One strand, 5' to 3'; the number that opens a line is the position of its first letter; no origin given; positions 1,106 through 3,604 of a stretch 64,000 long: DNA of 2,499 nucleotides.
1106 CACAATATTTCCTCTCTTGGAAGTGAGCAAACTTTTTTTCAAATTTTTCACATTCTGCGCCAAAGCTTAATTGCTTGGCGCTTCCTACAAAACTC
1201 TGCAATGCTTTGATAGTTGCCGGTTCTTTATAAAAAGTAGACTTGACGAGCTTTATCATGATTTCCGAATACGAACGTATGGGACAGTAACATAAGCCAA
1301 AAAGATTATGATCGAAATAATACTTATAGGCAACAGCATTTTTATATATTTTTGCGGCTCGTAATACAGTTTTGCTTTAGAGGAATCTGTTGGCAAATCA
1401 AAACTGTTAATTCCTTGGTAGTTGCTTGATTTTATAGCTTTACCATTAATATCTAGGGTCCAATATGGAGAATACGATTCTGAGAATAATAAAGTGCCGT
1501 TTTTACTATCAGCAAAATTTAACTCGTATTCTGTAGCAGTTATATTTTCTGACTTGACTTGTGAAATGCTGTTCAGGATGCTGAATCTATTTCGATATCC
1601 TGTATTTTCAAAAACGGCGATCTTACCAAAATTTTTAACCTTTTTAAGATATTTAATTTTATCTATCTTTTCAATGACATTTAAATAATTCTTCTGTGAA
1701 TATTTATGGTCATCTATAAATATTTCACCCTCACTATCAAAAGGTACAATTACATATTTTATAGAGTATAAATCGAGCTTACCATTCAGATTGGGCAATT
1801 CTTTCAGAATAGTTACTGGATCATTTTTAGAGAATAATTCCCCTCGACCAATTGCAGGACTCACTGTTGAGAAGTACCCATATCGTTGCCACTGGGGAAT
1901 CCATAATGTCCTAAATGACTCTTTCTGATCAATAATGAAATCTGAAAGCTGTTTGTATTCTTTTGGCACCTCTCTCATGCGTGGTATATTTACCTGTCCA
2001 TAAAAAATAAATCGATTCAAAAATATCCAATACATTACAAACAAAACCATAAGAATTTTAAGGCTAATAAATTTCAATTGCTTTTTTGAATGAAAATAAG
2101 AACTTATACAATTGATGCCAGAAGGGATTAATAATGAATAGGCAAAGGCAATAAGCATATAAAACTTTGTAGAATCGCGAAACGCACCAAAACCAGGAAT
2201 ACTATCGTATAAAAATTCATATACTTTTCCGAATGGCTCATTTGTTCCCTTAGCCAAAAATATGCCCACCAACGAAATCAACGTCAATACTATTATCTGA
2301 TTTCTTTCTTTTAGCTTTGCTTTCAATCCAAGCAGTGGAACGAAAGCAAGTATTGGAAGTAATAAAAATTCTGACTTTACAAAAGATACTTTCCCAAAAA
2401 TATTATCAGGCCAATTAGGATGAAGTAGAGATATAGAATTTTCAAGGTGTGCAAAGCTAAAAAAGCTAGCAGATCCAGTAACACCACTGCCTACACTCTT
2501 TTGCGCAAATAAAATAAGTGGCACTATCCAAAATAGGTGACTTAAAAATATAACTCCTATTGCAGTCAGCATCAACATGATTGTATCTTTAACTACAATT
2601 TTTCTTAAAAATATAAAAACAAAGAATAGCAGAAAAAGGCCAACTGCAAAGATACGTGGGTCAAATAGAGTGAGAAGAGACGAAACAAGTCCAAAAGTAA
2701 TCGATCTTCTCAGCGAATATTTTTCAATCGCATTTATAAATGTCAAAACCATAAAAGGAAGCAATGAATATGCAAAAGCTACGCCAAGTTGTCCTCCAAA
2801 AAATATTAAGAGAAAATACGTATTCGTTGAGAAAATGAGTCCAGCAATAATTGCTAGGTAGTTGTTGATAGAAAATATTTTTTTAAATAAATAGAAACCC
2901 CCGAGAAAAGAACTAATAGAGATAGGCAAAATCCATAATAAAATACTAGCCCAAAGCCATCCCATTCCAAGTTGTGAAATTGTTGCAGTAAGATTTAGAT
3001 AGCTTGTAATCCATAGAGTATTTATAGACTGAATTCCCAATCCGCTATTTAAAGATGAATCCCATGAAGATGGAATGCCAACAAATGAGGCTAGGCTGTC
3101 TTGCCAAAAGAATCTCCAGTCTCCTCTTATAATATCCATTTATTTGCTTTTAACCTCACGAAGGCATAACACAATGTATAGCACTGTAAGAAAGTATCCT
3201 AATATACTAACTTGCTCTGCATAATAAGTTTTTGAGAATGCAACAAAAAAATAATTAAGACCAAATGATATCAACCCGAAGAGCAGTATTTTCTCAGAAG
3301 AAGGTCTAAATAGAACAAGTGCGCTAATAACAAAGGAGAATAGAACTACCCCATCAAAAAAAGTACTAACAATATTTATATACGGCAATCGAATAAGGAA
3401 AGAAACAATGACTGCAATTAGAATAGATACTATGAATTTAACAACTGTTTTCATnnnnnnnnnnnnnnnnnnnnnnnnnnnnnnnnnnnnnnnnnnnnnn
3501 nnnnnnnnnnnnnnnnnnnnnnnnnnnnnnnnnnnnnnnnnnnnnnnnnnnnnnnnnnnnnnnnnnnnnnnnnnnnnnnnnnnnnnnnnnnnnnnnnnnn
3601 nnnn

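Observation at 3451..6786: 1111-aa membrane protein with a ~500-aa extracytoplasmic domain and terminal anchor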

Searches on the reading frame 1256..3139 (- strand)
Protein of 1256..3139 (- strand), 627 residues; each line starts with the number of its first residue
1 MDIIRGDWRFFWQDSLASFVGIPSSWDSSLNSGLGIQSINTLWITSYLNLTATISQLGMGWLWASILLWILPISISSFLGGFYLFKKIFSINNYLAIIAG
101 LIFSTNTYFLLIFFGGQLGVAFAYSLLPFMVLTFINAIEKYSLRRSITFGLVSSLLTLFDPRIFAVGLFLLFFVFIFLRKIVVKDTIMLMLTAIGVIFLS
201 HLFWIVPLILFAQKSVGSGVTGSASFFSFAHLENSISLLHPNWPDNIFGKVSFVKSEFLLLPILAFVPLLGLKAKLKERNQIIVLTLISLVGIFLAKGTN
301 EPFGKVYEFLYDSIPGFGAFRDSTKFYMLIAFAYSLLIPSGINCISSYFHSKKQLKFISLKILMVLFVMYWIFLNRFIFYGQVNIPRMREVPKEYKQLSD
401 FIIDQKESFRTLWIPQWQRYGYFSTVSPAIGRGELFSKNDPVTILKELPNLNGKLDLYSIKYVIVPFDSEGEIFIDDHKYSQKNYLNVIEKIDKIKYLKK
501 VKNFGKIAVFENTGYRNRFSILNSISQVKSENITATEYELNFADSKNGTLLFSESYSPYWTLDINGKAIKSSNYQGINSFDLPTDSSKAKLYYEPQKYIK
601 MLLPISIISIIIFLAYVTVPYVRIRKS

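Call 4: search_protein_families(library=pfam, proteins=[window:1256-3139:-], max_evalue=0.1)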
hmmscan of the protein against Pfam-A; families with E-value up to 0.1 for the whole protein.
window:1256-3139:- (627 aa): 2 families
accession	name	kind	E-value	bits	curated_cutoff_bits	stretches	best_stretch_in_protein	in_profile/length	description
PF11847.13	GT-C_AftD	-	1.2e-06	27.2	26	1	263-416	277-435/661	Alpha-(1->3)-arabinofuranosyltransferase, N-terminal GT-C domain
PF20176.3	DUF6541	-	0.0065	15.2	29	1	50-302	166-417/646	Family of unknown function (DUF6541)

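Call 5: search_protein_families(library=ncbifam, proteins=[window:1256-3139:-], max_evalue=0.1)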
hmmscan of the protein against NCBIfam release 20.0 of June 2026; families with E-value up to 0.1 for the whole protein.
window:1256-3139:- (627 aa): 1 family
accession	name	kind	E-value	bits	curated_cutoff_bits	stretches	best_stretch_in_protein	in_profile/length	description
NF053599.1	transp_MmpA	equivalog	7.2e-10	38.1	210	1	263-352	257-347/543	MmpA family trehalose lipid delivery protein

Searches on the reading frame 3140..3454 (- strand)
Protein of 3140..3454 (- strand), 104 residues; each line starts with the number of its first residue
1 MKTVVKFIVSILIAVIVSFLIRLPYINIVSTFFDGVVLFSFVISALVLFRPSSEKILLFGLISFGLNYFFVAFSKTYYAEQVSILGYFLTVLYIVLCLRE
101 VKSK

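Call 4: search_protein_families(library=pfam, proteins=[window:3140-3454:-], max_evalue=0.1)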
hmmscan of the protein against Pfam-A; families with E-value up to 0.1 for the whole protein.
window:3140-3454:- (104 aa): 0 families

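Call 5: search_protein_families(library=ncbifam, proteins=[window:3140-3454:-], max_evalue=0.1)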
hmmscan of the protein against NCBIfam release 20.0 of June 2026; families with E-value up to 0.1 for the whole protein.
window:3140-3454:- (104 aa): 0 families

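Call 38: search_solved_structures(query=A2, max_evalue=10, show_alignments=2)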
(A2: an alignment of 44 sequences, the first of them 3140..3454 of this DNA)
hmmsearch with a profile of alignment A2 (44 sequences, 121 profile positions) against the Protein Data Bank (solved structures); distinct sequences matched with E-value up to 10: 2.
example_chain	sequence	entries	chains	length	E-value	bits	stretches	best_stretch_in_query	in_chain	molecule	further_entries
9giu_A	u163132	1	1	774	2.2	11.3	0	63-92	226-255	Solute carrier family 45 member 4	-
9ghz_A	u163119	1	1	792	2.4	11.3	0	63-92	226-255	Solute carrier family 45 member 4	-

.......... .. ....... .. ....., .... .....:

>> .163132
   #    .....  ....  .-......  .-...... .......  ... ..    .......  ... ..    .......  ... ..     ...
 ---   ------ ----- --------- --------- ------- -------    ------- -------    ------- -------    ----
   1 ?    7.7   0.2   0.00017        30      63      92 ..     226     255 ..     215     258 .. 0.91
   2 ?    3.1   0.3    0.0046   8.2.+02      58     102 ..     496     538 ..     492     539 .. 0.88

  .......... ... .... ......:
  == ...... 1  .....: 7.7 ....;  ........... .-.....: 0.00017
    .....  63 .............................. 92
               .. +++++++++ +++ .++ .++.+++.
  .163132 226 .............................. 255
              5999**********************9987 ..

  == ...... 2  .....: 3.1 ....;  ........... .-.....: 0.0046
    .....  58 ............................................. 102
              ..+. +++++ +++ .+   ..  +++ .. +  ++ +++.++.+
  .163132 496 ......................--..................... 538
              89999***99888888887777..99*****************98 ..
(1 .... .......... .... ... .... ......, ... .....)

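Call 39: search_protein_families(library=pfam, alignment_id=A2, max_evalue=1)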
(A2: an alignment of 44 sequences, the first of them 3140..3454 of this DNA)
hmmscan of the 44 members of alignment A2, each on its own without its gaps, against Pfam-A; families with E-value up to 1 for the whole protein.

A. member 1, window:3140-3454:- (104 aa): 1 family
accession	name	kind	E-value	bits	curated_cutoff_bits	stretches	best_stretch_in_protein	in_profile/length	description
PF03029.23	ATP_bind_1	-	0.26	11.5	27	1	2-32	136-166/240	Conserved hypothetical ATP binding protein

B. families by the number of members that match (of 44 scanned): 31 families (the first 25 are shown)
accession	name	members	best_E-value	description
PF09852.15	DUF2079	2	0.0023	Predicted membrane protein (DUF2079)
PF09843.14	DUF2070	2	0.053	Predicted membrane protein (DUF2070)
PF14015.11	DUF4231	2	0.057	Protein of unknown function (DUF4231)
PF11992.13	TgpA_N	2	0.23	TgpA N-terminal domain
PF13956.11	Ibs_toxin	1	0.00054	Toxin Ibs, type I toxin-antitoxin system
PF09586.16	YfhO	1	0.0024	Bacterial membrane protein YfhO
PF09053.15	CagZ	1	0.0043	CagZ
PF05875.18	Ceramidase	1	0.0054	Ceramidase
PF01925.25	TauE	1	0.012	Sulfite exporter TauE/SafE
PF05767.17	Pox_A14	1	0.025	Poxvirus virion envelope protein A14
PF12459.13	DltX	1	0.031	D-Ala-teichoic acid biosynthesis protein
PF17272.7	DUF5337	1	0.045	Family of unknown function (DUF5337)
PF00714.22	IFN-gamma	1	0.046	Interferon gamma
PF12576.13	DUF3754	1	0.066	Protein of unknown function (DUF3754)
PF23906.1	DUF7248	1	0.069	Family of unknown function (DUF7248)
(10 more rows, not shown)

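Call 68: find_homologous_proteins(query=A2, max_evalue=0.001)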
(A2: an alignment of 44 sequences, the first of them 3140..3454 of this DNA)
Query A2 (44 sequences) (104 aa, profile of the alignment): 11 proteins with E <= 0.001 among 8000 candidates.
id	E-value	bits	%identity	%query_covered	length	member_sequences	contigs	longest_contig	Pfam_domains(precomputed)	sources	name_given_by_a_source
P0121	2.1e-19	87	28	88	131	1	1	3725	-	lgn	-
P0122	5.5e-18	83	32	36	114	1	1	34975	-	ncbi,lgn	ncbi:MAG: hypothetical protein WD992_01180 [Candidatus Levyibacteriota bacterium]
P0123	1.8e-16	78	100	100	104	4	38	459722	-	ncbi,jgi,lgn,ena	jgi:hypothetical protein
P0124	3.4e-16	77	40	10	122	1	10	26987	-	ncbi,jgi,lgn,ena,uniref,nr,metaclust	ncbi:hypothetical protein A3A74_05490 [Candidatus Roizmanbacteria bacterium RIFCSPLOWO2_01_FULL_35_1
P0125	1.6e-15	75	33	52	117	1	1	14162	-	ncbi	-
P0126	2.6e-15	74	27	82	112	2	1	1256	-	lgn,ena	-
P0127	2.1e-14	71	25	12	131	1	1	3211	-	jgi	-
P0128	3.0e-14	71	25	12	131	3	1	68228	-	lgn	-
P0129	3.3e-14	71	34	52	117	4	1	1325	-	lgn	-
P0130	1.4e-13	69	22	83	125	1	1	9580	-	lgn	-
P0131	4.1e-11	61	27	39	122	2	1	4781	-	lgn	-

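Call 69: find_encoding_contigs(protein=P0123, flank=3000, max_places=4)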
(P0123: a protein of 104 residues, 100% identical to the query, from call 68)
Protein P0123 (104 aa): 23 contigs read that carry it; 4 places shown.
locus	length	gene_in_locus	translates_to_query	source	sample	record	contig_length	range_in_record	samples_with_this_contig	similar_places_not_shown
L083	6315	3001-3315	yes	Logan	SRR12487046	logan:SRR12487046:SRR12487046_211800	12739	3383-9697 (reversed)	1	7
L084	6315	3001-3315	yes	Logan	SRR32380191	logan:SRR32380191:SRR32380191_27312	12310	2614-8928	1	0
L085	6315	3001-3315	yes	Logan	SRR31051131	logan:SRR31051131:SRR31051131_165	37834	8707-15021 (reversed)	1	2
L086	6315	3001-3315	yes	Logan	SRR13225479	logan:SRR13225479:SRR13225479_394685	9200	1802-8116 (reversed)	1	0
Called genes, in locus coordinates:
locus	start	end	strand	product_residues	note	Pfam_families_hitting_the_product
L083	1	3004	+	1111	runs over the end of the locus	-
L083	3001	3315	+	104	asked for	-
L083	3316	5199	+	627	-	PF11847:GT-C_AftD (faint)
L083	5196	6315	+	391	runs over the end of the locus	PF01041:DegT_DnrJ_EryC1, PF00266:Aminotran_5 (weak), PF01053:Cys_Met_Meta_PP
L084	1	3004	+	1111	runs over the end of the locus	-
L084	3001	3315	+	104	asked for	-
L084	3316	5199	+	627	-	PF11847:GT-C_AftD (faint)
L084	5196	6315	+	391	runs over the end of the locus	PF01041:DegT_DnrJ_EryC1, PF00266:Aminotran_5 (weak), PF01053:Cys_Met_Meta_PP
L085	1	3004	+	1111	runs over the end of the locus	-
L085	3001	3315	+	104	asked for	-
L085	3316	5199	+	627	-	PF11847:GT-C_AftD (faint)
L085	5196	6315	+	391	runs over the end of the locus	PF01041:DegT_DnrJ_EryC1, PF00266:Aminotran_5 (weak), PF01053:Cys_Met_Meta_PP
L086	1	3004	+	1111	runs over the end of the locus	-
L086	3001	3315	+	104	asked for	-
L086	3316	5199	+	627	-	PF11847:GT-C_AftD (faint)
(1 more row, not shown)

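Call 79: predict_structure(alignment_id=A3)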
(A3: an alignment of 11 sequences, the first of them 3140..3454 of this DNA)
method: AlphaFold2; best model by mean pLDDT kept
length: 104 residues; sequences in the alignment: 11
mean_pLDDT: 69.4   pTM: 0.50
mean pLDDT of the five models: 69.4, 66.4, 66.0, 64.5, 64.0
residues with pLDDT >= 90: 0; 70-90: 53; 50-70: 44; < 50: 7
segments of 3 or more residues with pLDDT < 50: 23-29
pLDDT, mean of each block of 10 residues (from residue 1): 65 65 50 62 68 81 76 71 75 80 75
secondary structure, 60 per line:
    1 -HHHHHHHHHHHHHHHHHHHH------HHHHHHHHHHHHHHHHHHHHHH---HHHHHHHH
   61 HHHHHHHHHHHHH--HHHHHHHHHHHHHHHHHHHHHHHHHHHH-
elements in order: H2-21 H28-49 H53-73 H76-103
